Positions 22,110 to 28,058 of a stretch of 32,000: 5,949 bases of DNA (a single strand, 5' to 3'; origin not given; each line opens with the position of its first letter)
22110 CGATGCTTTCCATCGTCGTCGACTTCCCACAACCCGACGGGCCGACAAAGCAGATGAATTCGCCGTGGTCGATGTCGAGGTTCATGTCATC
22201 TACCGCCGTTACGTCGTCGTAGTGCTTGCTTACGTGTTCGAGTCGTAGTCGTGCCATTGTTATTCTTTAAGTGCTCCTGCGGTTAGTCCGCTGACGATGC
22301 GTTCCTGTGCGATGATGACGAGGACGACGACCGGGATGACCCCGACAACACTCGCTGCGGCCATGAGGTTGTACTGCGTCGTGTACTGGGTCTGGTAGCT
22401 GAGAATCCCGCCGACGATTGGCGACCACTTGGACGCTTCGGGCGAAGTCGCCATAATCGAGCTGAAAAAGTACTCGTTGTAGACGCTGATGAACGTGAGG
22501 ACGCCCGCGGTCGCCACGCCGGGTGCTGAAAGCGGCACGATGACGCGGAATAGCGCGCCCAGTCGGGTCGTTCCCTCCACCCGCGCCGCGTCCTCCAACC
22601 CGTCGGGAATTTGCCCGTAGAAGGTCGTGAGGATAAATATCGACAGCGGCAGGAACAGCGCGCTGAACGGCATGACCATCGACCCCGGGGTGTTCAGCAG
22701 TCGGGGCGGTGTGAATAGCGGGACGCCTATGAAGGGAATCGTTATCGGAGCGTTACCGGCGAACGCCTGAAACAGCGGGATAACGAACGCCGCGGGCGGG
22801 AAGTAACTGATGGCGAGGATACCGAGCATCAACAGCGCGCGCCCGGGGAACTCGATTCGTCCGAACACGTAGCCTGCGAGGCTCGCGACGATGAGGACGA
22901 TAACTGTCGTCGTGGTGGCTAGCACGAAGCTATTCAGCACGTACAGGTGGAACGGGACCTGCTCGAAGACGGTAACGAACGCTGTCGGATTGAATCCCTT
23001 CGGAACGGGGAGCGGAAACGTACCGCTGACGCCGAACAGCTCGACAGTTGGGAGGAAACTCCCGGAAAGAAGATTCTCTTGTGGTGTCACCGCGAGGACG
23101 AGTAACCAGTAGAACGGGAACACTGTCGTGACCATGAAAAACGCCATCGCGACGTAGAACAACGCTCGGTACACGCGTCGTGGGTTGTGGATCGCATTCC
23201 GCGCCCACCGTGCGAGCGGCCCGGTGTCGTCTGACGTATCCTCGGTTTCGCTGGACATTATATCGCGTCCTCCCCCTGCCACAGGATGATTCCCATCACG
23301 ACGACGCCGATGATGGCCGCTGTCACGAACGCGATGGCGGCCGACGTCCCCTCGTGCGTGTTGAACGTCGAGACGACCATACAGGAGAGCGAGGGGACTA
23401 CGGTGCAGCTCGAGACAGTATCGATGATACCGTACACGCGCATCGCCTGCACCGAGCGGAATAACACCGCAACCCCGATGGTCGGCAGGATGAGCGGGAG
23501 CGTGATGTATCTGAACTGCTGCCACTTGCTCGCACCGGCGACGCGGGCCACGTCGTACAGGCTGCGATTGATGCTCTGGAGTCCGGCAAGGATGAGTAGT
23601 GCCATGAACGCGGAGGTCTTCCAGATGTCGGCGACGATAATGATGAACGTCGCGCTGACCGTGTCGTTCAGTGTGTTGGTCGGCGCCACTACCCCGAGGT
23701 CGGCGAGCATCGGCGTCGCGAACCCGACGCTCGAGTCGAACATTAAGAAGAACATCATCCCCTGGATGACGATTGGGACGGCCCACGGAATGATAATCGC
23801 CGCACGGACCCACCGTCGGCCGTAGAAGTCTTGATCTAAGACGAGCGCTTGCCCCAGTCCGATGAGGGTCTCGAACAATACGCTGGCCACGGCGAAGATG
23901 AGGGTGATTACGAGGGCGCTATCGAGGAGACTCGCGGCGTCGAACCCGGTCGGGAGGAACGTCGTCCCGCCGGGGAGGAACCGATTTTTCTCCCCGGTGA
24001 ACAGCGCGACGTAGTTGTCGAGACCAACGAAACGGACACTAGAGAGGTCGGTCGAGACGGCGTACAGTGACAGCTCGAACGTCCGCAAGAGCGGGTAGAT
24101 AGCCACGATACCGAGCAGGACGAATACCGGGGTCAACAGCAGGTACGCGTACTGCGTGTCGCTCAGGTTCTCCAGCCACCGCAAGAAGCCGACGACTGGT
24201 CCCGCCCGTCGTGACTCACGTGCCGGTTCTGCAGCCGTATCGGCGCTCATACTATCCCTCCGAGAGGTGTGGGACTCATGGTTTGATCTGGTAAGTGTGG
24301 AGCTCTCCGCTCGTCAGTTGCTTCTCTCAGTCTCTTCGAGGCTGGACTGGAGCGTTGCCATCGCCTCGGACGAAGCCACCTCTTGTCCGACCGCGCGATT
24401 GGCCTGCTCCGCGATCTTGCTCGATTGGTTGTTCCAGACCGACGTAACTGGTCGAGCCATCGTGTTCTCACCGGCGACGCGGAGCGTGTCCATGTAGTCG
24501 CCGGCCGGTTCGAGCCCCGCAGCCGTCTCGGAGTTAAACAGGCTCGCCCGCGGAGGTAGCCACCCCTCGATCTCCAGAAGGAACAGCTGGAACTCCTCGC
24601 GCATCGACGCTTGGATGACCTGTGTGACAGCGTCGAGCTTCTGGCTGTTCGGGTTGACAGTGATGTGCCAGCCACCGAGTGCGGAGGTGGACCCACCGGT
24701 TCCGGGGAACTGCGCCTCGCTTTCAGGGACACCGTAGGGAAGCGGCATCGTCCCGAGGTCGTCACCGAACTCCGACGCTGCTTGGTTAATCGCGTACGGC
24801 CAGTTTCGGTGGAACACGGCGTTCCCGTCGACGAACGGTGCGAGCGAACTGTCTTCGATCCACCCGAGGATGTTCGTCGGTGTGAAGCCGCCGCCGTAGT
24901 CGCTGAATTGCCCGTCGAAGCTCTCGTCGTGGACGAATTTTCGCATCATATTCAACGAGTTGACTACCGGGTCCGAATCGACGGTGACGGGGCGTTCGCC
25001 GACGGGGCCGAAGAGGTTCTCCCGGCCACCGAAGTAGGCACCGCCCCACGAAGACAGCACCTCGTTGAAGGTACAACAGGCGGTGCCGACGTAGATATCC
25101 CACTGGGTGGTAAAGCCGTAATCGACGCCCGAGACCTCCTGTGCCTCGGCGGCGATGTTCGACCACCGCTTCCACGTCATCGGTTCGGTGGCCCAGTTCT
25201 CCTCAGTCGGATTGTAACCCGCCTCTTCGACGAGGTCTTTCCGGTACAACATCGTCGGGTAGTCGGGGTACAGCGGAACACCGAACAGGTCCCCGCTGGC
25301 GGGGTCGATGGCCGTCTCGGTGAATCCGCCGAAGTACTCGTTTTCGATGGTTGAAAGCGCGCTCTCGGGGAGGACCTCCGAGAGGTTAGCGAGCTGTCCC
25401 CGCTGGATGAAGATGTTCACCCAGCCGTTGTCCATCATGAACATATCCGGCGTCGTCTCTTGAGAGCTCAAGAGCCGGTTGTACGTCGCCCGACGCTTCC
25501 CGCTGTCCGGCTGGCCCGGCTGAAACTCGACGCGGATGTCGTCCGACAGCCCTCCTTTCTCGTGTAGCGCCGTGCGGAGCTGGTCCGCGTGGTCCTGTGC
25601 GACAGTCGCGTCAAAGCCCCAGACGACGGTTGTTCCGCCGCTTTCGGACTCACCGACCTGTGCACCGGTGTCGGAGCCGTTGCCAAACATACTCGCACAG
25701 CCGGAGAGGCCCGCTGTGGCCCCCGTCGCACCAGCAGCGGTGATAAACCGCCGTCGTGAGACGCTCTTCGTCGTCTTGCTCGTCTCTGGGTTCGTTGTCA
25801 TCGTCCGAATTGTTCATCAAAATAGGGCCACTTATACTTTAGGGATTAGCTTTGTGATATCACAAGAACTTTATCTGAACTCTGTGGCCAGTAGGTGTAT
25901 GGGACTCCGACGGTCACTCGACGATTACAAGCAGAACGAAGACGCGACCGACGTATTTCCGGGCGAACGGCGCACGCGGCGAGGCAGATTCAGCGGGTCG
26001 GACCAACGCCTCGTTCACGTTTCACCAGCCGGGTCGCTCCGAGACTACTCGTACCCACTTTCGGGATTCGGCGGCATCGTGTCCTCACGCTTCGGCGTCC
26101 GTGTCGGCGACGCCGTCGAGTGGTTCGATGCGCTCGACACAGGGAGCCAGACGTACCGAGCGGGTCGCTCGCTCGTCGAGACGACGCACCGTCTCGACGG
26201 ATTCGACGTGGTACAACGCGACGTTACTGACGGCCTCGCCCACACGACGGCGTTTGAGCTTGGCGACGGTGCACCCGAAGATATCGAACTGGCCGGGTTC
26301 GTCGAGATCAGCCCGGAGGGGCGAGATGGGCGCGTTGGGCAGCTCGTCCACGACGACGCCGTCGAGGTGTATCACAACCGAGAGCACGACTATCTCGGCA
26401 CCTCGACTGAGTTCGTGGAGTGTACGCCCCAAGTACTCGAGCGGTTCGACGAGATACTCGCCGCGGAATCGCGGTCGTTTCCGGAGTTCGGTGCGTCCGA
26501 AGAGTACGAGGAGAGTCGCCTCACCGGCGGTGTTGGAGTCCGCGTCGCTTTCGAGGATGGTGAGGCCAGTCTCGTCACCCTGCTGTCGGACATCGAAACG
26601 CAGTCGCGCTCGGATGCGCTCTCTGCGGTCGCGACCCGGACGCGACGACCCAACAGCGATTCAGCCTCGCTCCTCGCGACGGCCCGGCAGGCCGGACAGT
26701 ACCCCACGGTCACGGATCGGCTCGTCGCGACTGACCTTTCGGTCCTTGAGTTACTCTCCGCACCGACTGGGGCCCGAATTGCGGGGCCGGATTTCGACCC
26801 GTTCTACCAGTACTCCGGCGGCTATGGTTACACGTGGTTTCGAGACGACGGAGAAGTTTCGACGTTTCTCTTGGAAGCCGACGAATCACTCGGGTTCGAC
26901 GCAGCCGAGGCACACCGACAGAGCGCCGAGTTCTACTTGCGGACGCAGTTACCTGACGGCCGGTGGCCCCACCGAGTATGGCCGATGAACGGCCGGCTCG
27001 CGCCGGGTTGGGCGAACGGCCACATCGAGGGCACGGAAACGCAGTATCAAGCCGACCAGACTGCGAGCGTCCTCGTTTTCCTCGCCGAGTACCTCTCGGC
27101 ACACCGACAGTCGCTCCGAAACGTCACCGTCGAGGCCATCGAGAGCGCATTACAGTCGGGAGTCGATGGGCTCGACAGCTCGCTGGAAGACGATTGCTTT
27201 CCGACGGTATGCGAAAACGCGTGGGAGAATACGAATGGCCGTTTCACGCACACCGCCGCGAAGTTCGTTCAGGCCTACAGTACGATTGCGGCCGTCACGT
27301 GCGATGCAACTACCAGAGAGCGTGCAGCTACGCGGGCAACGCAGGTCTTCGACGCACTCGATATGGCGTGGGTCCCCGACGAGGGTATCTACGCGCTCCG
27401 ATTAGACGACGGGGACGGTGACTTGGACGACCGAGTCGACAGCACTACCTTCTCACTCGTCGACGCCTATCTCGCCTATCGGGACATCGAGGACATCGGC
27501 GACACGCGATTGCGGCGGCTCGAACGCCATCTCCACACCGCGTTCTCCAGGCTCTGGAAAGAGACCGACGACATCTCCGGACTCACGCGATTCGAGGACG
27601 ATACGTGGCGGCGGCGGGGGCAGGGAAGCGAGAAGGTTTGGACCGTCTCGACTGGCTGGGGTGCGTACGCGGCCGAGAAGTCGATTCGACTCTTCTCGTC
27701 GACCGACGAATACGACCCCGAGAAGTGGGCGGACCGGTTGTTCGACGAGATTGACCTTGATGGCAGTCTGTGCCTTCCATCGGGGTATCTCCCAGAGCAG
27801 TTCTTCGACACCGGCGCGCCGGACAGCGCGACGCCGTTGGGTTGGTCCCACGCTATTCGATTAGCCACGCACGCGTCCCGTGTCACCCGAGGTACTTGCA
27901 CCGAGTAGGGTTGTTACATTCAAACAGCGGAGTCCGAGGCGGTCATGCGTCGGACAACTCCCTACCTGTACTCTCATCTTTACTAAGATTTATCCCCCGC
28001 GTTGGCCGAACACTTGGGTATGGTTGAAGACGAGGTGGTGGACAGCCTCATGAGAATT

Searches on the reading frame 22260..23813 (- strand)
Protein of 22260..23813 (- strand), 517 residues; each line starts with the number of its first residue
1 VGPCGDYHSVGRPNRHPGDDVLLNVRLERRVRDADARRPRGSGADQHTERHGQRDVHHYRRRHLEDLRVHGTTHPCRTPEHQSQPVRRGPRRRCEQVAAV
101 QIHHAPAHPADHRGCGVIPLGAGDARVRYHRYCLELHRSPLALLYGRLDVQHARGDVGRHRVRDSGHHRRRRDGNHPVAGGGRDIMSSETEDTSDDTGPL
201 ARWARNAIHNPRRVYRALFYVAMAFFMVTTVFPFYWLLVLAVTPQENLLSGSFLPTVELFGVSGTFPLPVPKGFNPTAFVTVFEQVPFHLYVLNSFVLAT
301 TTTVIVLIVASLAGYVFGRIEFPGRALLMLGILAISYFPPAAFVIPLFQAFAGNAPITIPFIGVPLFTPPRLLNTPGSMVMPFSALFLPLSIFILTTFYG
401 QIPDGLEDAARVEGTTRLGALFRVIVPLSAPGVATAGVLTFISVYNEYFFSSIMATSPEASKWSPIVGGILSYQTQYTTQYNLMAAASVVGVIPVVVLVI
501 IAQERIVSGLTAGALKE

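Call 56: search_protein_families(library=pfam, proteins=[window:22260-23813:-], max_evalue=0.001)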
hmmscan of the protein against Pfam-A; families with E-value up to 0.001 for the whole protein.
window:22260-23813:- (517 aa): 1 family
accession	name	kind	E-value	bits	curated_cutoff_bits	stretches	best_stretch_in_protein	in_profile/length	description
PF00528.27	BPD_transp_1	-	1.3e-10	41.8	26.4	1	311-504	2-176/184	Binding-protein-dependent transport system inner membrane component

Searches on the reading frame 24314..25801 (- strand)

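Call 56: search_protein_families(library=pfam, proteins=[window:24314-25801:-], max_evalue=0.001)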
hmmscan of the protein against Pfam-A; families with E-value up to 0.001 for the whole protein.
window:24314-25801:- (495 aa): 2 families
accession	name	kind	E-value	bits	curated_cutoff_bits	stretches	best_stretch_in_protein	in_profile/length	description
PF01547.30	SBP_bac_1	-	6.5e-17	62.9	26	1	88-397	23-298/307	Bacterial extracellular solute-binding protein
PF13416.11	SBP_bac_8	-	7.4e-15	55.9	27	1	88-425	11-269/279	Bacterial extracellular solute-binding protein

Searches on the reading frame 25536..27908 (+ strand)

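Call 56: search_protein_families(library=pfam, proteins=[window:25536-27908:+], max_evalue=0.001)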
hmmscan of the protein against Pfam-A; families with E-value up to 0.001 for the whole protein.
window:25536-27908:+ (790 aa): 1 family
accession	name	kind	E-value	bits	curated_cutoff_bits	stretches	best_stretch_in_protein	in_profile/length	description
PF00723.27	Glyco_hydro_15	-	9.1e-07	28.6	22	1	408-777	19-424/427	Glycosyl hydrolases family 15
